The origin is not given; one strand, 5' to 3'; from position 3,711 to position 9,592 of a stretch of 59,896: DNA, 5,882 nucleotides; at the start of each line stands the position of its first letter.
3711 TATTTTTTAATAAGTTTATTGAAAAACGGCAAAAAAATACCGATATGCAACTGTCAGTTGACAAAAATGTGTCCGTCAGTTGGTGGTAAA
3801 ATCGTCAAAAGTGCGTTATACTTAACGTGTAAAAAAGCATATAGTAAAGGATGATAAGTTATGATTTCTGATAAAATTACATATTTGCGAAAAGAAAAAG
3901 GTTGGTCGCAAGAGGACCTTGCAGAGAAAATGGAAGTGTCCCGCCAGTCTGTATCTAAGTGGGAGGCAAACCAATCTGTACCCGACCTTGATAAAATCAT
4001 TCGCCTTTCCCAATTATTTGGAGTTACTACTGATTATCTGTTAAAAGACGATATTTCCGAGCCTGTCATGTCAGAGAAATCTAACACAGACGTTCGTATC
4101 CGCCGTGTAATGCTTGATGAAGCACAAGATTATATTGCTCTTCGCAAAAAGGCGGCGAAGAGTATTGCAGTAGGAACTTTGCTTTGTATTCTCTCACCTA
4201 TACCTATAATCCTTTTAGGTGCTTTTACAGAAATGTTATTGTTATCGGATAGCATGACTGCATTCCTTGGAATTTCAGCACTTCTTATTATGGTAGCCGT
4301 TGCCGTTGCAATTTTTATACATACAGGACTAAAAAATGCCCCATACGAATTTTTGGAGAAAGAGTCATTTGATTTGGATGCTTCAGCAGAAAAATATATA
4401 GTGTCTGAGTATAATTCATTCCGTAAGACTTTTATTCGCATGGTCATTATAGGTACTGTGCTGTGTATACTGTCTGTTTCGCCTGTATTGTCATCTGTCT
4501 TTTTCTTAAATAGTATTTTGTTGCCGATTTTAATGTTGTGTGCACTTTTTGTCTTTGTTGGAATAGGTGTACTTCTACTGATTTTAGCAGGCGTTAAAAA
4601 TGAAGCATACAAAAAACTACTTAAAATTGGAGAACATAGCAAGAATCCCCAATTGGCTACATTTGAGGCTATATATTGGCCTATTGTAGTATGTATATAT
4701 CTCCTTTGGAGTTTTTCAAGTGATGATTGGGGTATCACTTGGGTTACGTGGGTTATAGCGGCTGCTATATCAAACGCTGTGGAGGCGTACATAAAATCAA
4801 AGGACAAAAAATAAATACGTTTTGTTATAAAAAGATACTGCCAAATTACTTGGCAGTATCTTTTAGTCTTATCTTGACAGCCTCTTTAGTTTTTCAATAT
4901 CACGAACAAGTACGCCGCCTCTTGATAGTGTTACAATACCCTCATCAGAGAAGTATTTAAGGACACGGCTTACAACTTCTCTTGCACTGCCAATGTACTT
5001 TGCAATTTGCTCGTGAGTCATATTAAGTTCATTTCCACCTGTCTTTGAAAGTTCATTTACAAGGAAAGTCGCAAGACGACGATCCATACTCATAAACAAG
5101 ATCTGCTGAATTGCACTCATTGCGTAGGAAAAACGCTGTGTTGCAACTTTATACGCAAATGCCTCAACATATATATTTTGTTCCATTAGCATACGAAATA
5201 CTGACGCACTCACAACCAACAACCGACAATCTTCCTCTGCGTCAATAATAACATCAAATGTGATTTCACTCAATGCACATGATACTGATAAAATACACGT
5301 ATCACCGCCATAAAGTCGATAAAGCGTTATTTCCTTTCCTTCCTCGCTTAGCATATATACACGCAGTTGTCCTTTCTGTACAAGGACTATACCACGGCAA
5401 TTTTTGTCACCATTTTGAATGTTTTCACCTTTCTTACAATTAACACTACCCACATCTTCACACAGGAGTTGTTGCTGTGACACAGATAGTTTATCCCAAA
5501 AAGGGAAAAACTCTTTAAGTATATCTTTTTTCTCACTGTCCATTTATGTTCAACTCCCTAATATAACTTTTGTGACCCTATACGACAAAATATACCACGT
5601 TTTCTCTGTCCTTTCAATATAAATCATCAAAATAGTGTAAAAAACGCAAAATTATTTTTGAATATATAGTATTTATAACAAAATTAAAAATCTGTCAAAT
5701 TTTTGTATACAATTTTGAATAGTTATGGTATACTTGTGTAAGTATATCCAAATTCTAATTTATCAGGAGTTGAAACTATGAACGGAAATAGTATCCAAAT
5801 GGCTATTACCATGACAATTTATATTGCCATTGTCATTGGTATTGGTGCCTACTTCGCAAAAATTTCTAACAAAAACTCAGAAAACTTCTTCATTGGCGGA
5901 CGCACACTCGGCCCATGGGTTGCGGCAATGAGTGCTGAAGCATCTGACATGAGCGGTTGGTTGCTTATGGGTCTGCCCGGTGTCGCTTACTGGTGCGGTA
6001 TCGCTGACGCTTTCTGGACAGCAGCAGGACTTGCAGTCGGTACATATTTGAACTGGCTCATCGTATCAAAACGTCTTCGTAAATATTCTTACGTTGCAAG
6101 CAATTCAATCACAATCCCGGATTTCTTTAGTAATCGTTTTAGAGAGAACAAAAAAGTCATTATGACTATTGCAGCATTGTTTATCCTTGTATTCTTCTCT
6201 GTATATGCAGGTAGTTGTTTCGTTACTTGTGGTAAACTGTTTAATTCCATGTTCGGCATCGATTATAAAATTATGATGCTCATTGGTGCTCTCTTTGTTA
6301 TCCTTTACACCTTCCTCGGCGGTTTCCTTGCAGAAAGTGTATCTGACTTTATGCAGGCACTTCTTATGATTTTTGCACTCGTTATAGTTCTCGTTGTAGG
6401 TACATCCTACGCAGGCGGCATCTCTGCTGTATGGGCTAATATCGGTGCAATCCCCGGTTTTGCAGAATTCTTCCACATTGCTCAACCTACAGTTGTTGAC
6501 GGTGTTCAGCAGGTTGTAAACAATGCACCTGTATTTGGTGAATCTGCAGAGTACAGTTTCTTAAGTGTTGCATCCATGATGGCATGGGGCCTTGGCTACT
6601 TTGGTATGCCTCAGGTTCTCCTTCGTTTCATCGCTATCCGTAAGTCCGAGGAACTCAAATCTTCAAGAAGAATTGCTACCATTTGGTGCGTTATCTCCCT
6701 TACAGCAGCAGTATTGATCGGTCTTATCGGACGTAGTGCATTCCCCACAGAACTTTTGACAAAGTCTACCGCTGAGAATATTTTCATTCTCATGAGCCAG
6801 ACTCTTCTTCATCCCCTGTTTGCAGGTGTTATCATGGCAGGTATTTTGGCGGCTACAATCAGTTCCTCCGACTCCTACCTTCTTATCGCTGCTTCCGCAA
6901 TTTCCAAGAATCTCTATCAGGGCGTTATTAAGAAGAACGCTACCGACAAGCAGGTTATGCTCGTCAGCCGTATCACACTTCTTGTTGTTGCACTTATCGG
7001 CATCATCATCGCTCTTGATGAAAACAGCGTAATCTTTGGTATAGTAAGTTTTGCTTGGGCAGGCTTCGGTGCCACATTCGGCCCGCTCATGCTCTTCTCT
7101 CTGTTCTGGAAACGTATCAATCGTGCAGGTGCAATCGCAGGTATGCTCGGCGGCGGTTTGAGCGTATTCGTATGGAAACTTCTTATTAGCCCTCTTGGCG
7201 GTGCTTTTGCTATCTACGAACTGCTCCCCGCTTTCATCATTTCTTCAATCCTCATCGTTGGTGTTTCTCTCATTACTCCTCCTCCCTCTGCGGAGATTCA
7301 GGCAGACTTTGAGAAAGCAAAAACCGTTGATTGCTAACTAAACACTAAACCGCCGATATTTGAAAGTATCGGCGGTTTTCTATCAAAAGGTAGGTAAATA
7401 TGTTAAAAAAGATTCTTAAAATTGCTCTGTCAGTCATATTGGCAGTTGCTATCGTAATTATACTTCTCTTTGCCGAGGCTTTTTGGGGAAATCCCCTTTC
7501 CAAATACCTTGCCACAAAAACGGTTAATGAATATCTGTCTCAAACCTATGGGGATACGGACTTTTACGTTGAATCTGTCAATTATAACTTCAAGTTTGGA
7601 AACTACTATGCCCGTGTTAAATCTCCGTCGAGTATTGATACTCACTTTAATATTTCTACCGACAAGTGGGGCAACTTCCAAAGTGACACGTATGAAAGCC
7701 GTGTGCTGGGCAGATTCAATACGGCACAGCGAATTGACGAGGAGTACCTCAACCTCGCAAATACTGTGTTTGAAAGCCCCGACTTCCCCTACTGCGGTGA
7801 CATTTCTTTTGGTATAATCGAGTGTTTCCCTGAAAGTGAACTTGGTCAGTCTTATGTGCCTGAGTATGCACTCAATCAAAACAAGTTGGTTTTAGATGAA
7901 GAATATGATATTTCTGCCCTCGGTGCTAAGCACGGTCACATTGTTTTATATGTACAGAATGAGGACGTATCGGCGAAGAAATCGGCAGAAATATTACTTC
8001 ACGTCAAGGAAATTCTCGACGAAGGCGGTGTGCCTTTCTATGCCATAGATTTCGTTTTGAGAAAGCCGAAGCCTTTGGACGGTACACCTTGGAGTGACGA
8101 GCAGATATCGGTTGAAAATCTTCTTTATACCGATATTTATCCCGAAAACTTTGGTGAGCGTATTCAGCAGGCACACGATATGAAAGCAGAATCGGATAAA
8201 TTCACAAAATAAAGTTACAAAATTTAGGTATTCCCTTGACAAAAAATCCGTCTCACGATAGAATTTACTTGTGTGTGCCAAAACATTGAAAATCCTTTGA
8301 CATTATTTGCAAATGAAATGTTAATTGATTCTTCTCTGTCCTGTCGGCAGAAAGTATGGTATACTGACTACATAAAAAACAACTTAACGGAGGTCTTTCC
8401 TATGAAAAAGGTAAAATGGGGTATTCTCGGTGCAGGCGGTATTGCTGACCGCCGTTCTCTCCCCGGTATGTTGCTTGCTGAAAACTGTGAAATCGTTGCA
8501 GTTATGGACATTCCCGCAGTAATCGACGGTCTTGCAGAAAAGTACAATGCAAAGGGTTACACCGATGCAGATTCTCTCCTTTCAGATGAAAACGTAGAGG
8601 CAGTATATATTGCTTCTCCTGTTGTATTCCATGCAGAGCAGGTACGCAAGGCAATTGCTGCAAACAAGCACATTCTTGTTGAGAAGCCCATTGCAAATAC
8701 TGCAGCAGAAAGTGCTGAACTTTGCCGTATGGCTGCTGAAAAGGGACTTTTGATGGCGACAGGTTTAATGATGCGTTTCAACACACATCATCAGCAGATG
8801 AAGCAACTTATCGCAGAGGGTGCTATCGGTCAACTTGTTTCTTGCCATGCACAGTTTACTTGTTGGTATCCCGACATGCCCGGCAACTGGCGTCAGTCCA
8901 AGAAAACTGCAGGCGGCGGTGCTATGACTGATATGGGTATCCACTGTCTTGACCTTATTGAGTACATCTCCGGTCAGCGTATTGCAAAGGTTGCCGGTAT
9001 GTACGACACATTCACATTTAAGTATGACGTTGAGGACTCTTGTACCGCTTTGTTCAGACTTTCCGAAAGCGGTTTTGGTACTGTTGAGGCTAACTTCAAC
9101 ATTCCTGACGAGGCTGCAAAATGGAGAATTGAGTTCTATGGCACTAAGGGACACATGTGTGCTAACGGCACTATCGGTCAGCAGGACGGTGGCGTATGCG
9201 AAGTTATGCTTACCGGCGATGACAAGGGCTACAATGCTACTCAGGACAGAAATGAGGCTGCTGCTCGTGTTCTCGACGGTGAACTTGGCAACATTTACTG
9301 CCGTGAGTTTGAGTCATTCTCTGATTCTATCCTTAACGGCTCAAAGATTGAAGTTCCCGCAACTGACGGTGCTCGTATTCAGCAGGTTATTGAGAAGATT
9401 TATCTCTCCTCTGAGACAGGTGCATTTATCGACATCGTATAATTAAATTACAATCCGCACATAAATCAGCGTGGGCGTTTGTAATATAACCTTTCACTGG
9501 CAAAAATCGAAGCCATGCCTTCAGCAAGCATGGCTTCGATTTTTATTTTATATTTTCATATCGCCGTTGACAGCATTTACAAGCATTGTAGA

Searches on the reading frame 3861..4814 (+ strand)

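Call 70: search_protein_families(library=pfam, proteins=[window:3861-4814:+], max_evalue=0.00001)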
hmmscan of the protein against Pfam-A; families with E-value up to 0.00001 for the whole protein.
window:3861-4814:+ (317 aa): 3 families
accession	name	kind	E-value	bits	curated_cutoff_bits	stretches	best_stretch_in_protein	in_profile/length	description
PF01381.28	HTH_3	-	1.5e-17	63.8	23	1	8-60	3-55/55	Helix-turn-helix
PF12844.13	HTH_19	-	3.5e-12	46.5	30.2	1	9-62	7-60/64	Helix-turn-helix domain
PF13560.12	HTH_31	-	9.7e-09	35.8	27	1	9-57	9-58/64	Helix-turn-helix domain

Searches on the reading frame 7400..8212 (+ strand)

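Call 71: search_protein_families(library=pfam, proteins=[window:7400-8212:+], max_evalue=0.00001)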
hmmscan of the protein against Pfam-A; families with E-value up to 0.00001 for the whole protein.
window:7400-8212:+ (270 aa): 3 families
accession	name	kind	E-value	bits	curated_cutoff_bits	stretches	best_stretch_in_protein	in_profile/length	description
PF25425.1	YfjL_N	-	1.4e-19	70.6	27.8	1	7-89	3-87/97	YfjL-like, N-terminal domain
PF24911.1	YfjL_C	-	1.9e-08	35.3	28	1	157-256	26-114/117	YfjL-like C-terminal domain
PF11337.13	DUF3139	-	2.5e-07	31.6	27.3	1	3-73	1-71/83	Protein of unknown function (DUF3139)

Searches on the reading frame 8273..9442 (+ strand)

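Call 70: search_protein_families(library=pfam, proteins=[window:8273-9442:+], max_evalue=0.00001)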
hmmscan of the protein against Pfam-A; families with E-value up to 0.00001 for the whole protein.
window:8273-9442:+ (389 aa): 3 families
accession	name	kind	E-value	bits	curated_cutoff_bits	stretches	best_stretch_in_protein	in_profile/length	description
PF22725.1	GFO_IDH_MocA_C3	-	4.2e-31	107.9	27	1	173-294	1-122/124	GFO/IDH/MocA C-terminal domain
PF02894.22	GFO_IDH_MocA_C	-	1.2e-23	84.5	22.9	1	177-384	1-214/218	Oxidoreductase family, C-terminal alpha/beta domain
PF01408.29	GFO_IDH_MocA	-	5.1e-22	79.2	24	1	48-162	2-117/120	Oxidoreductase family, NAD-binding Rossmann fold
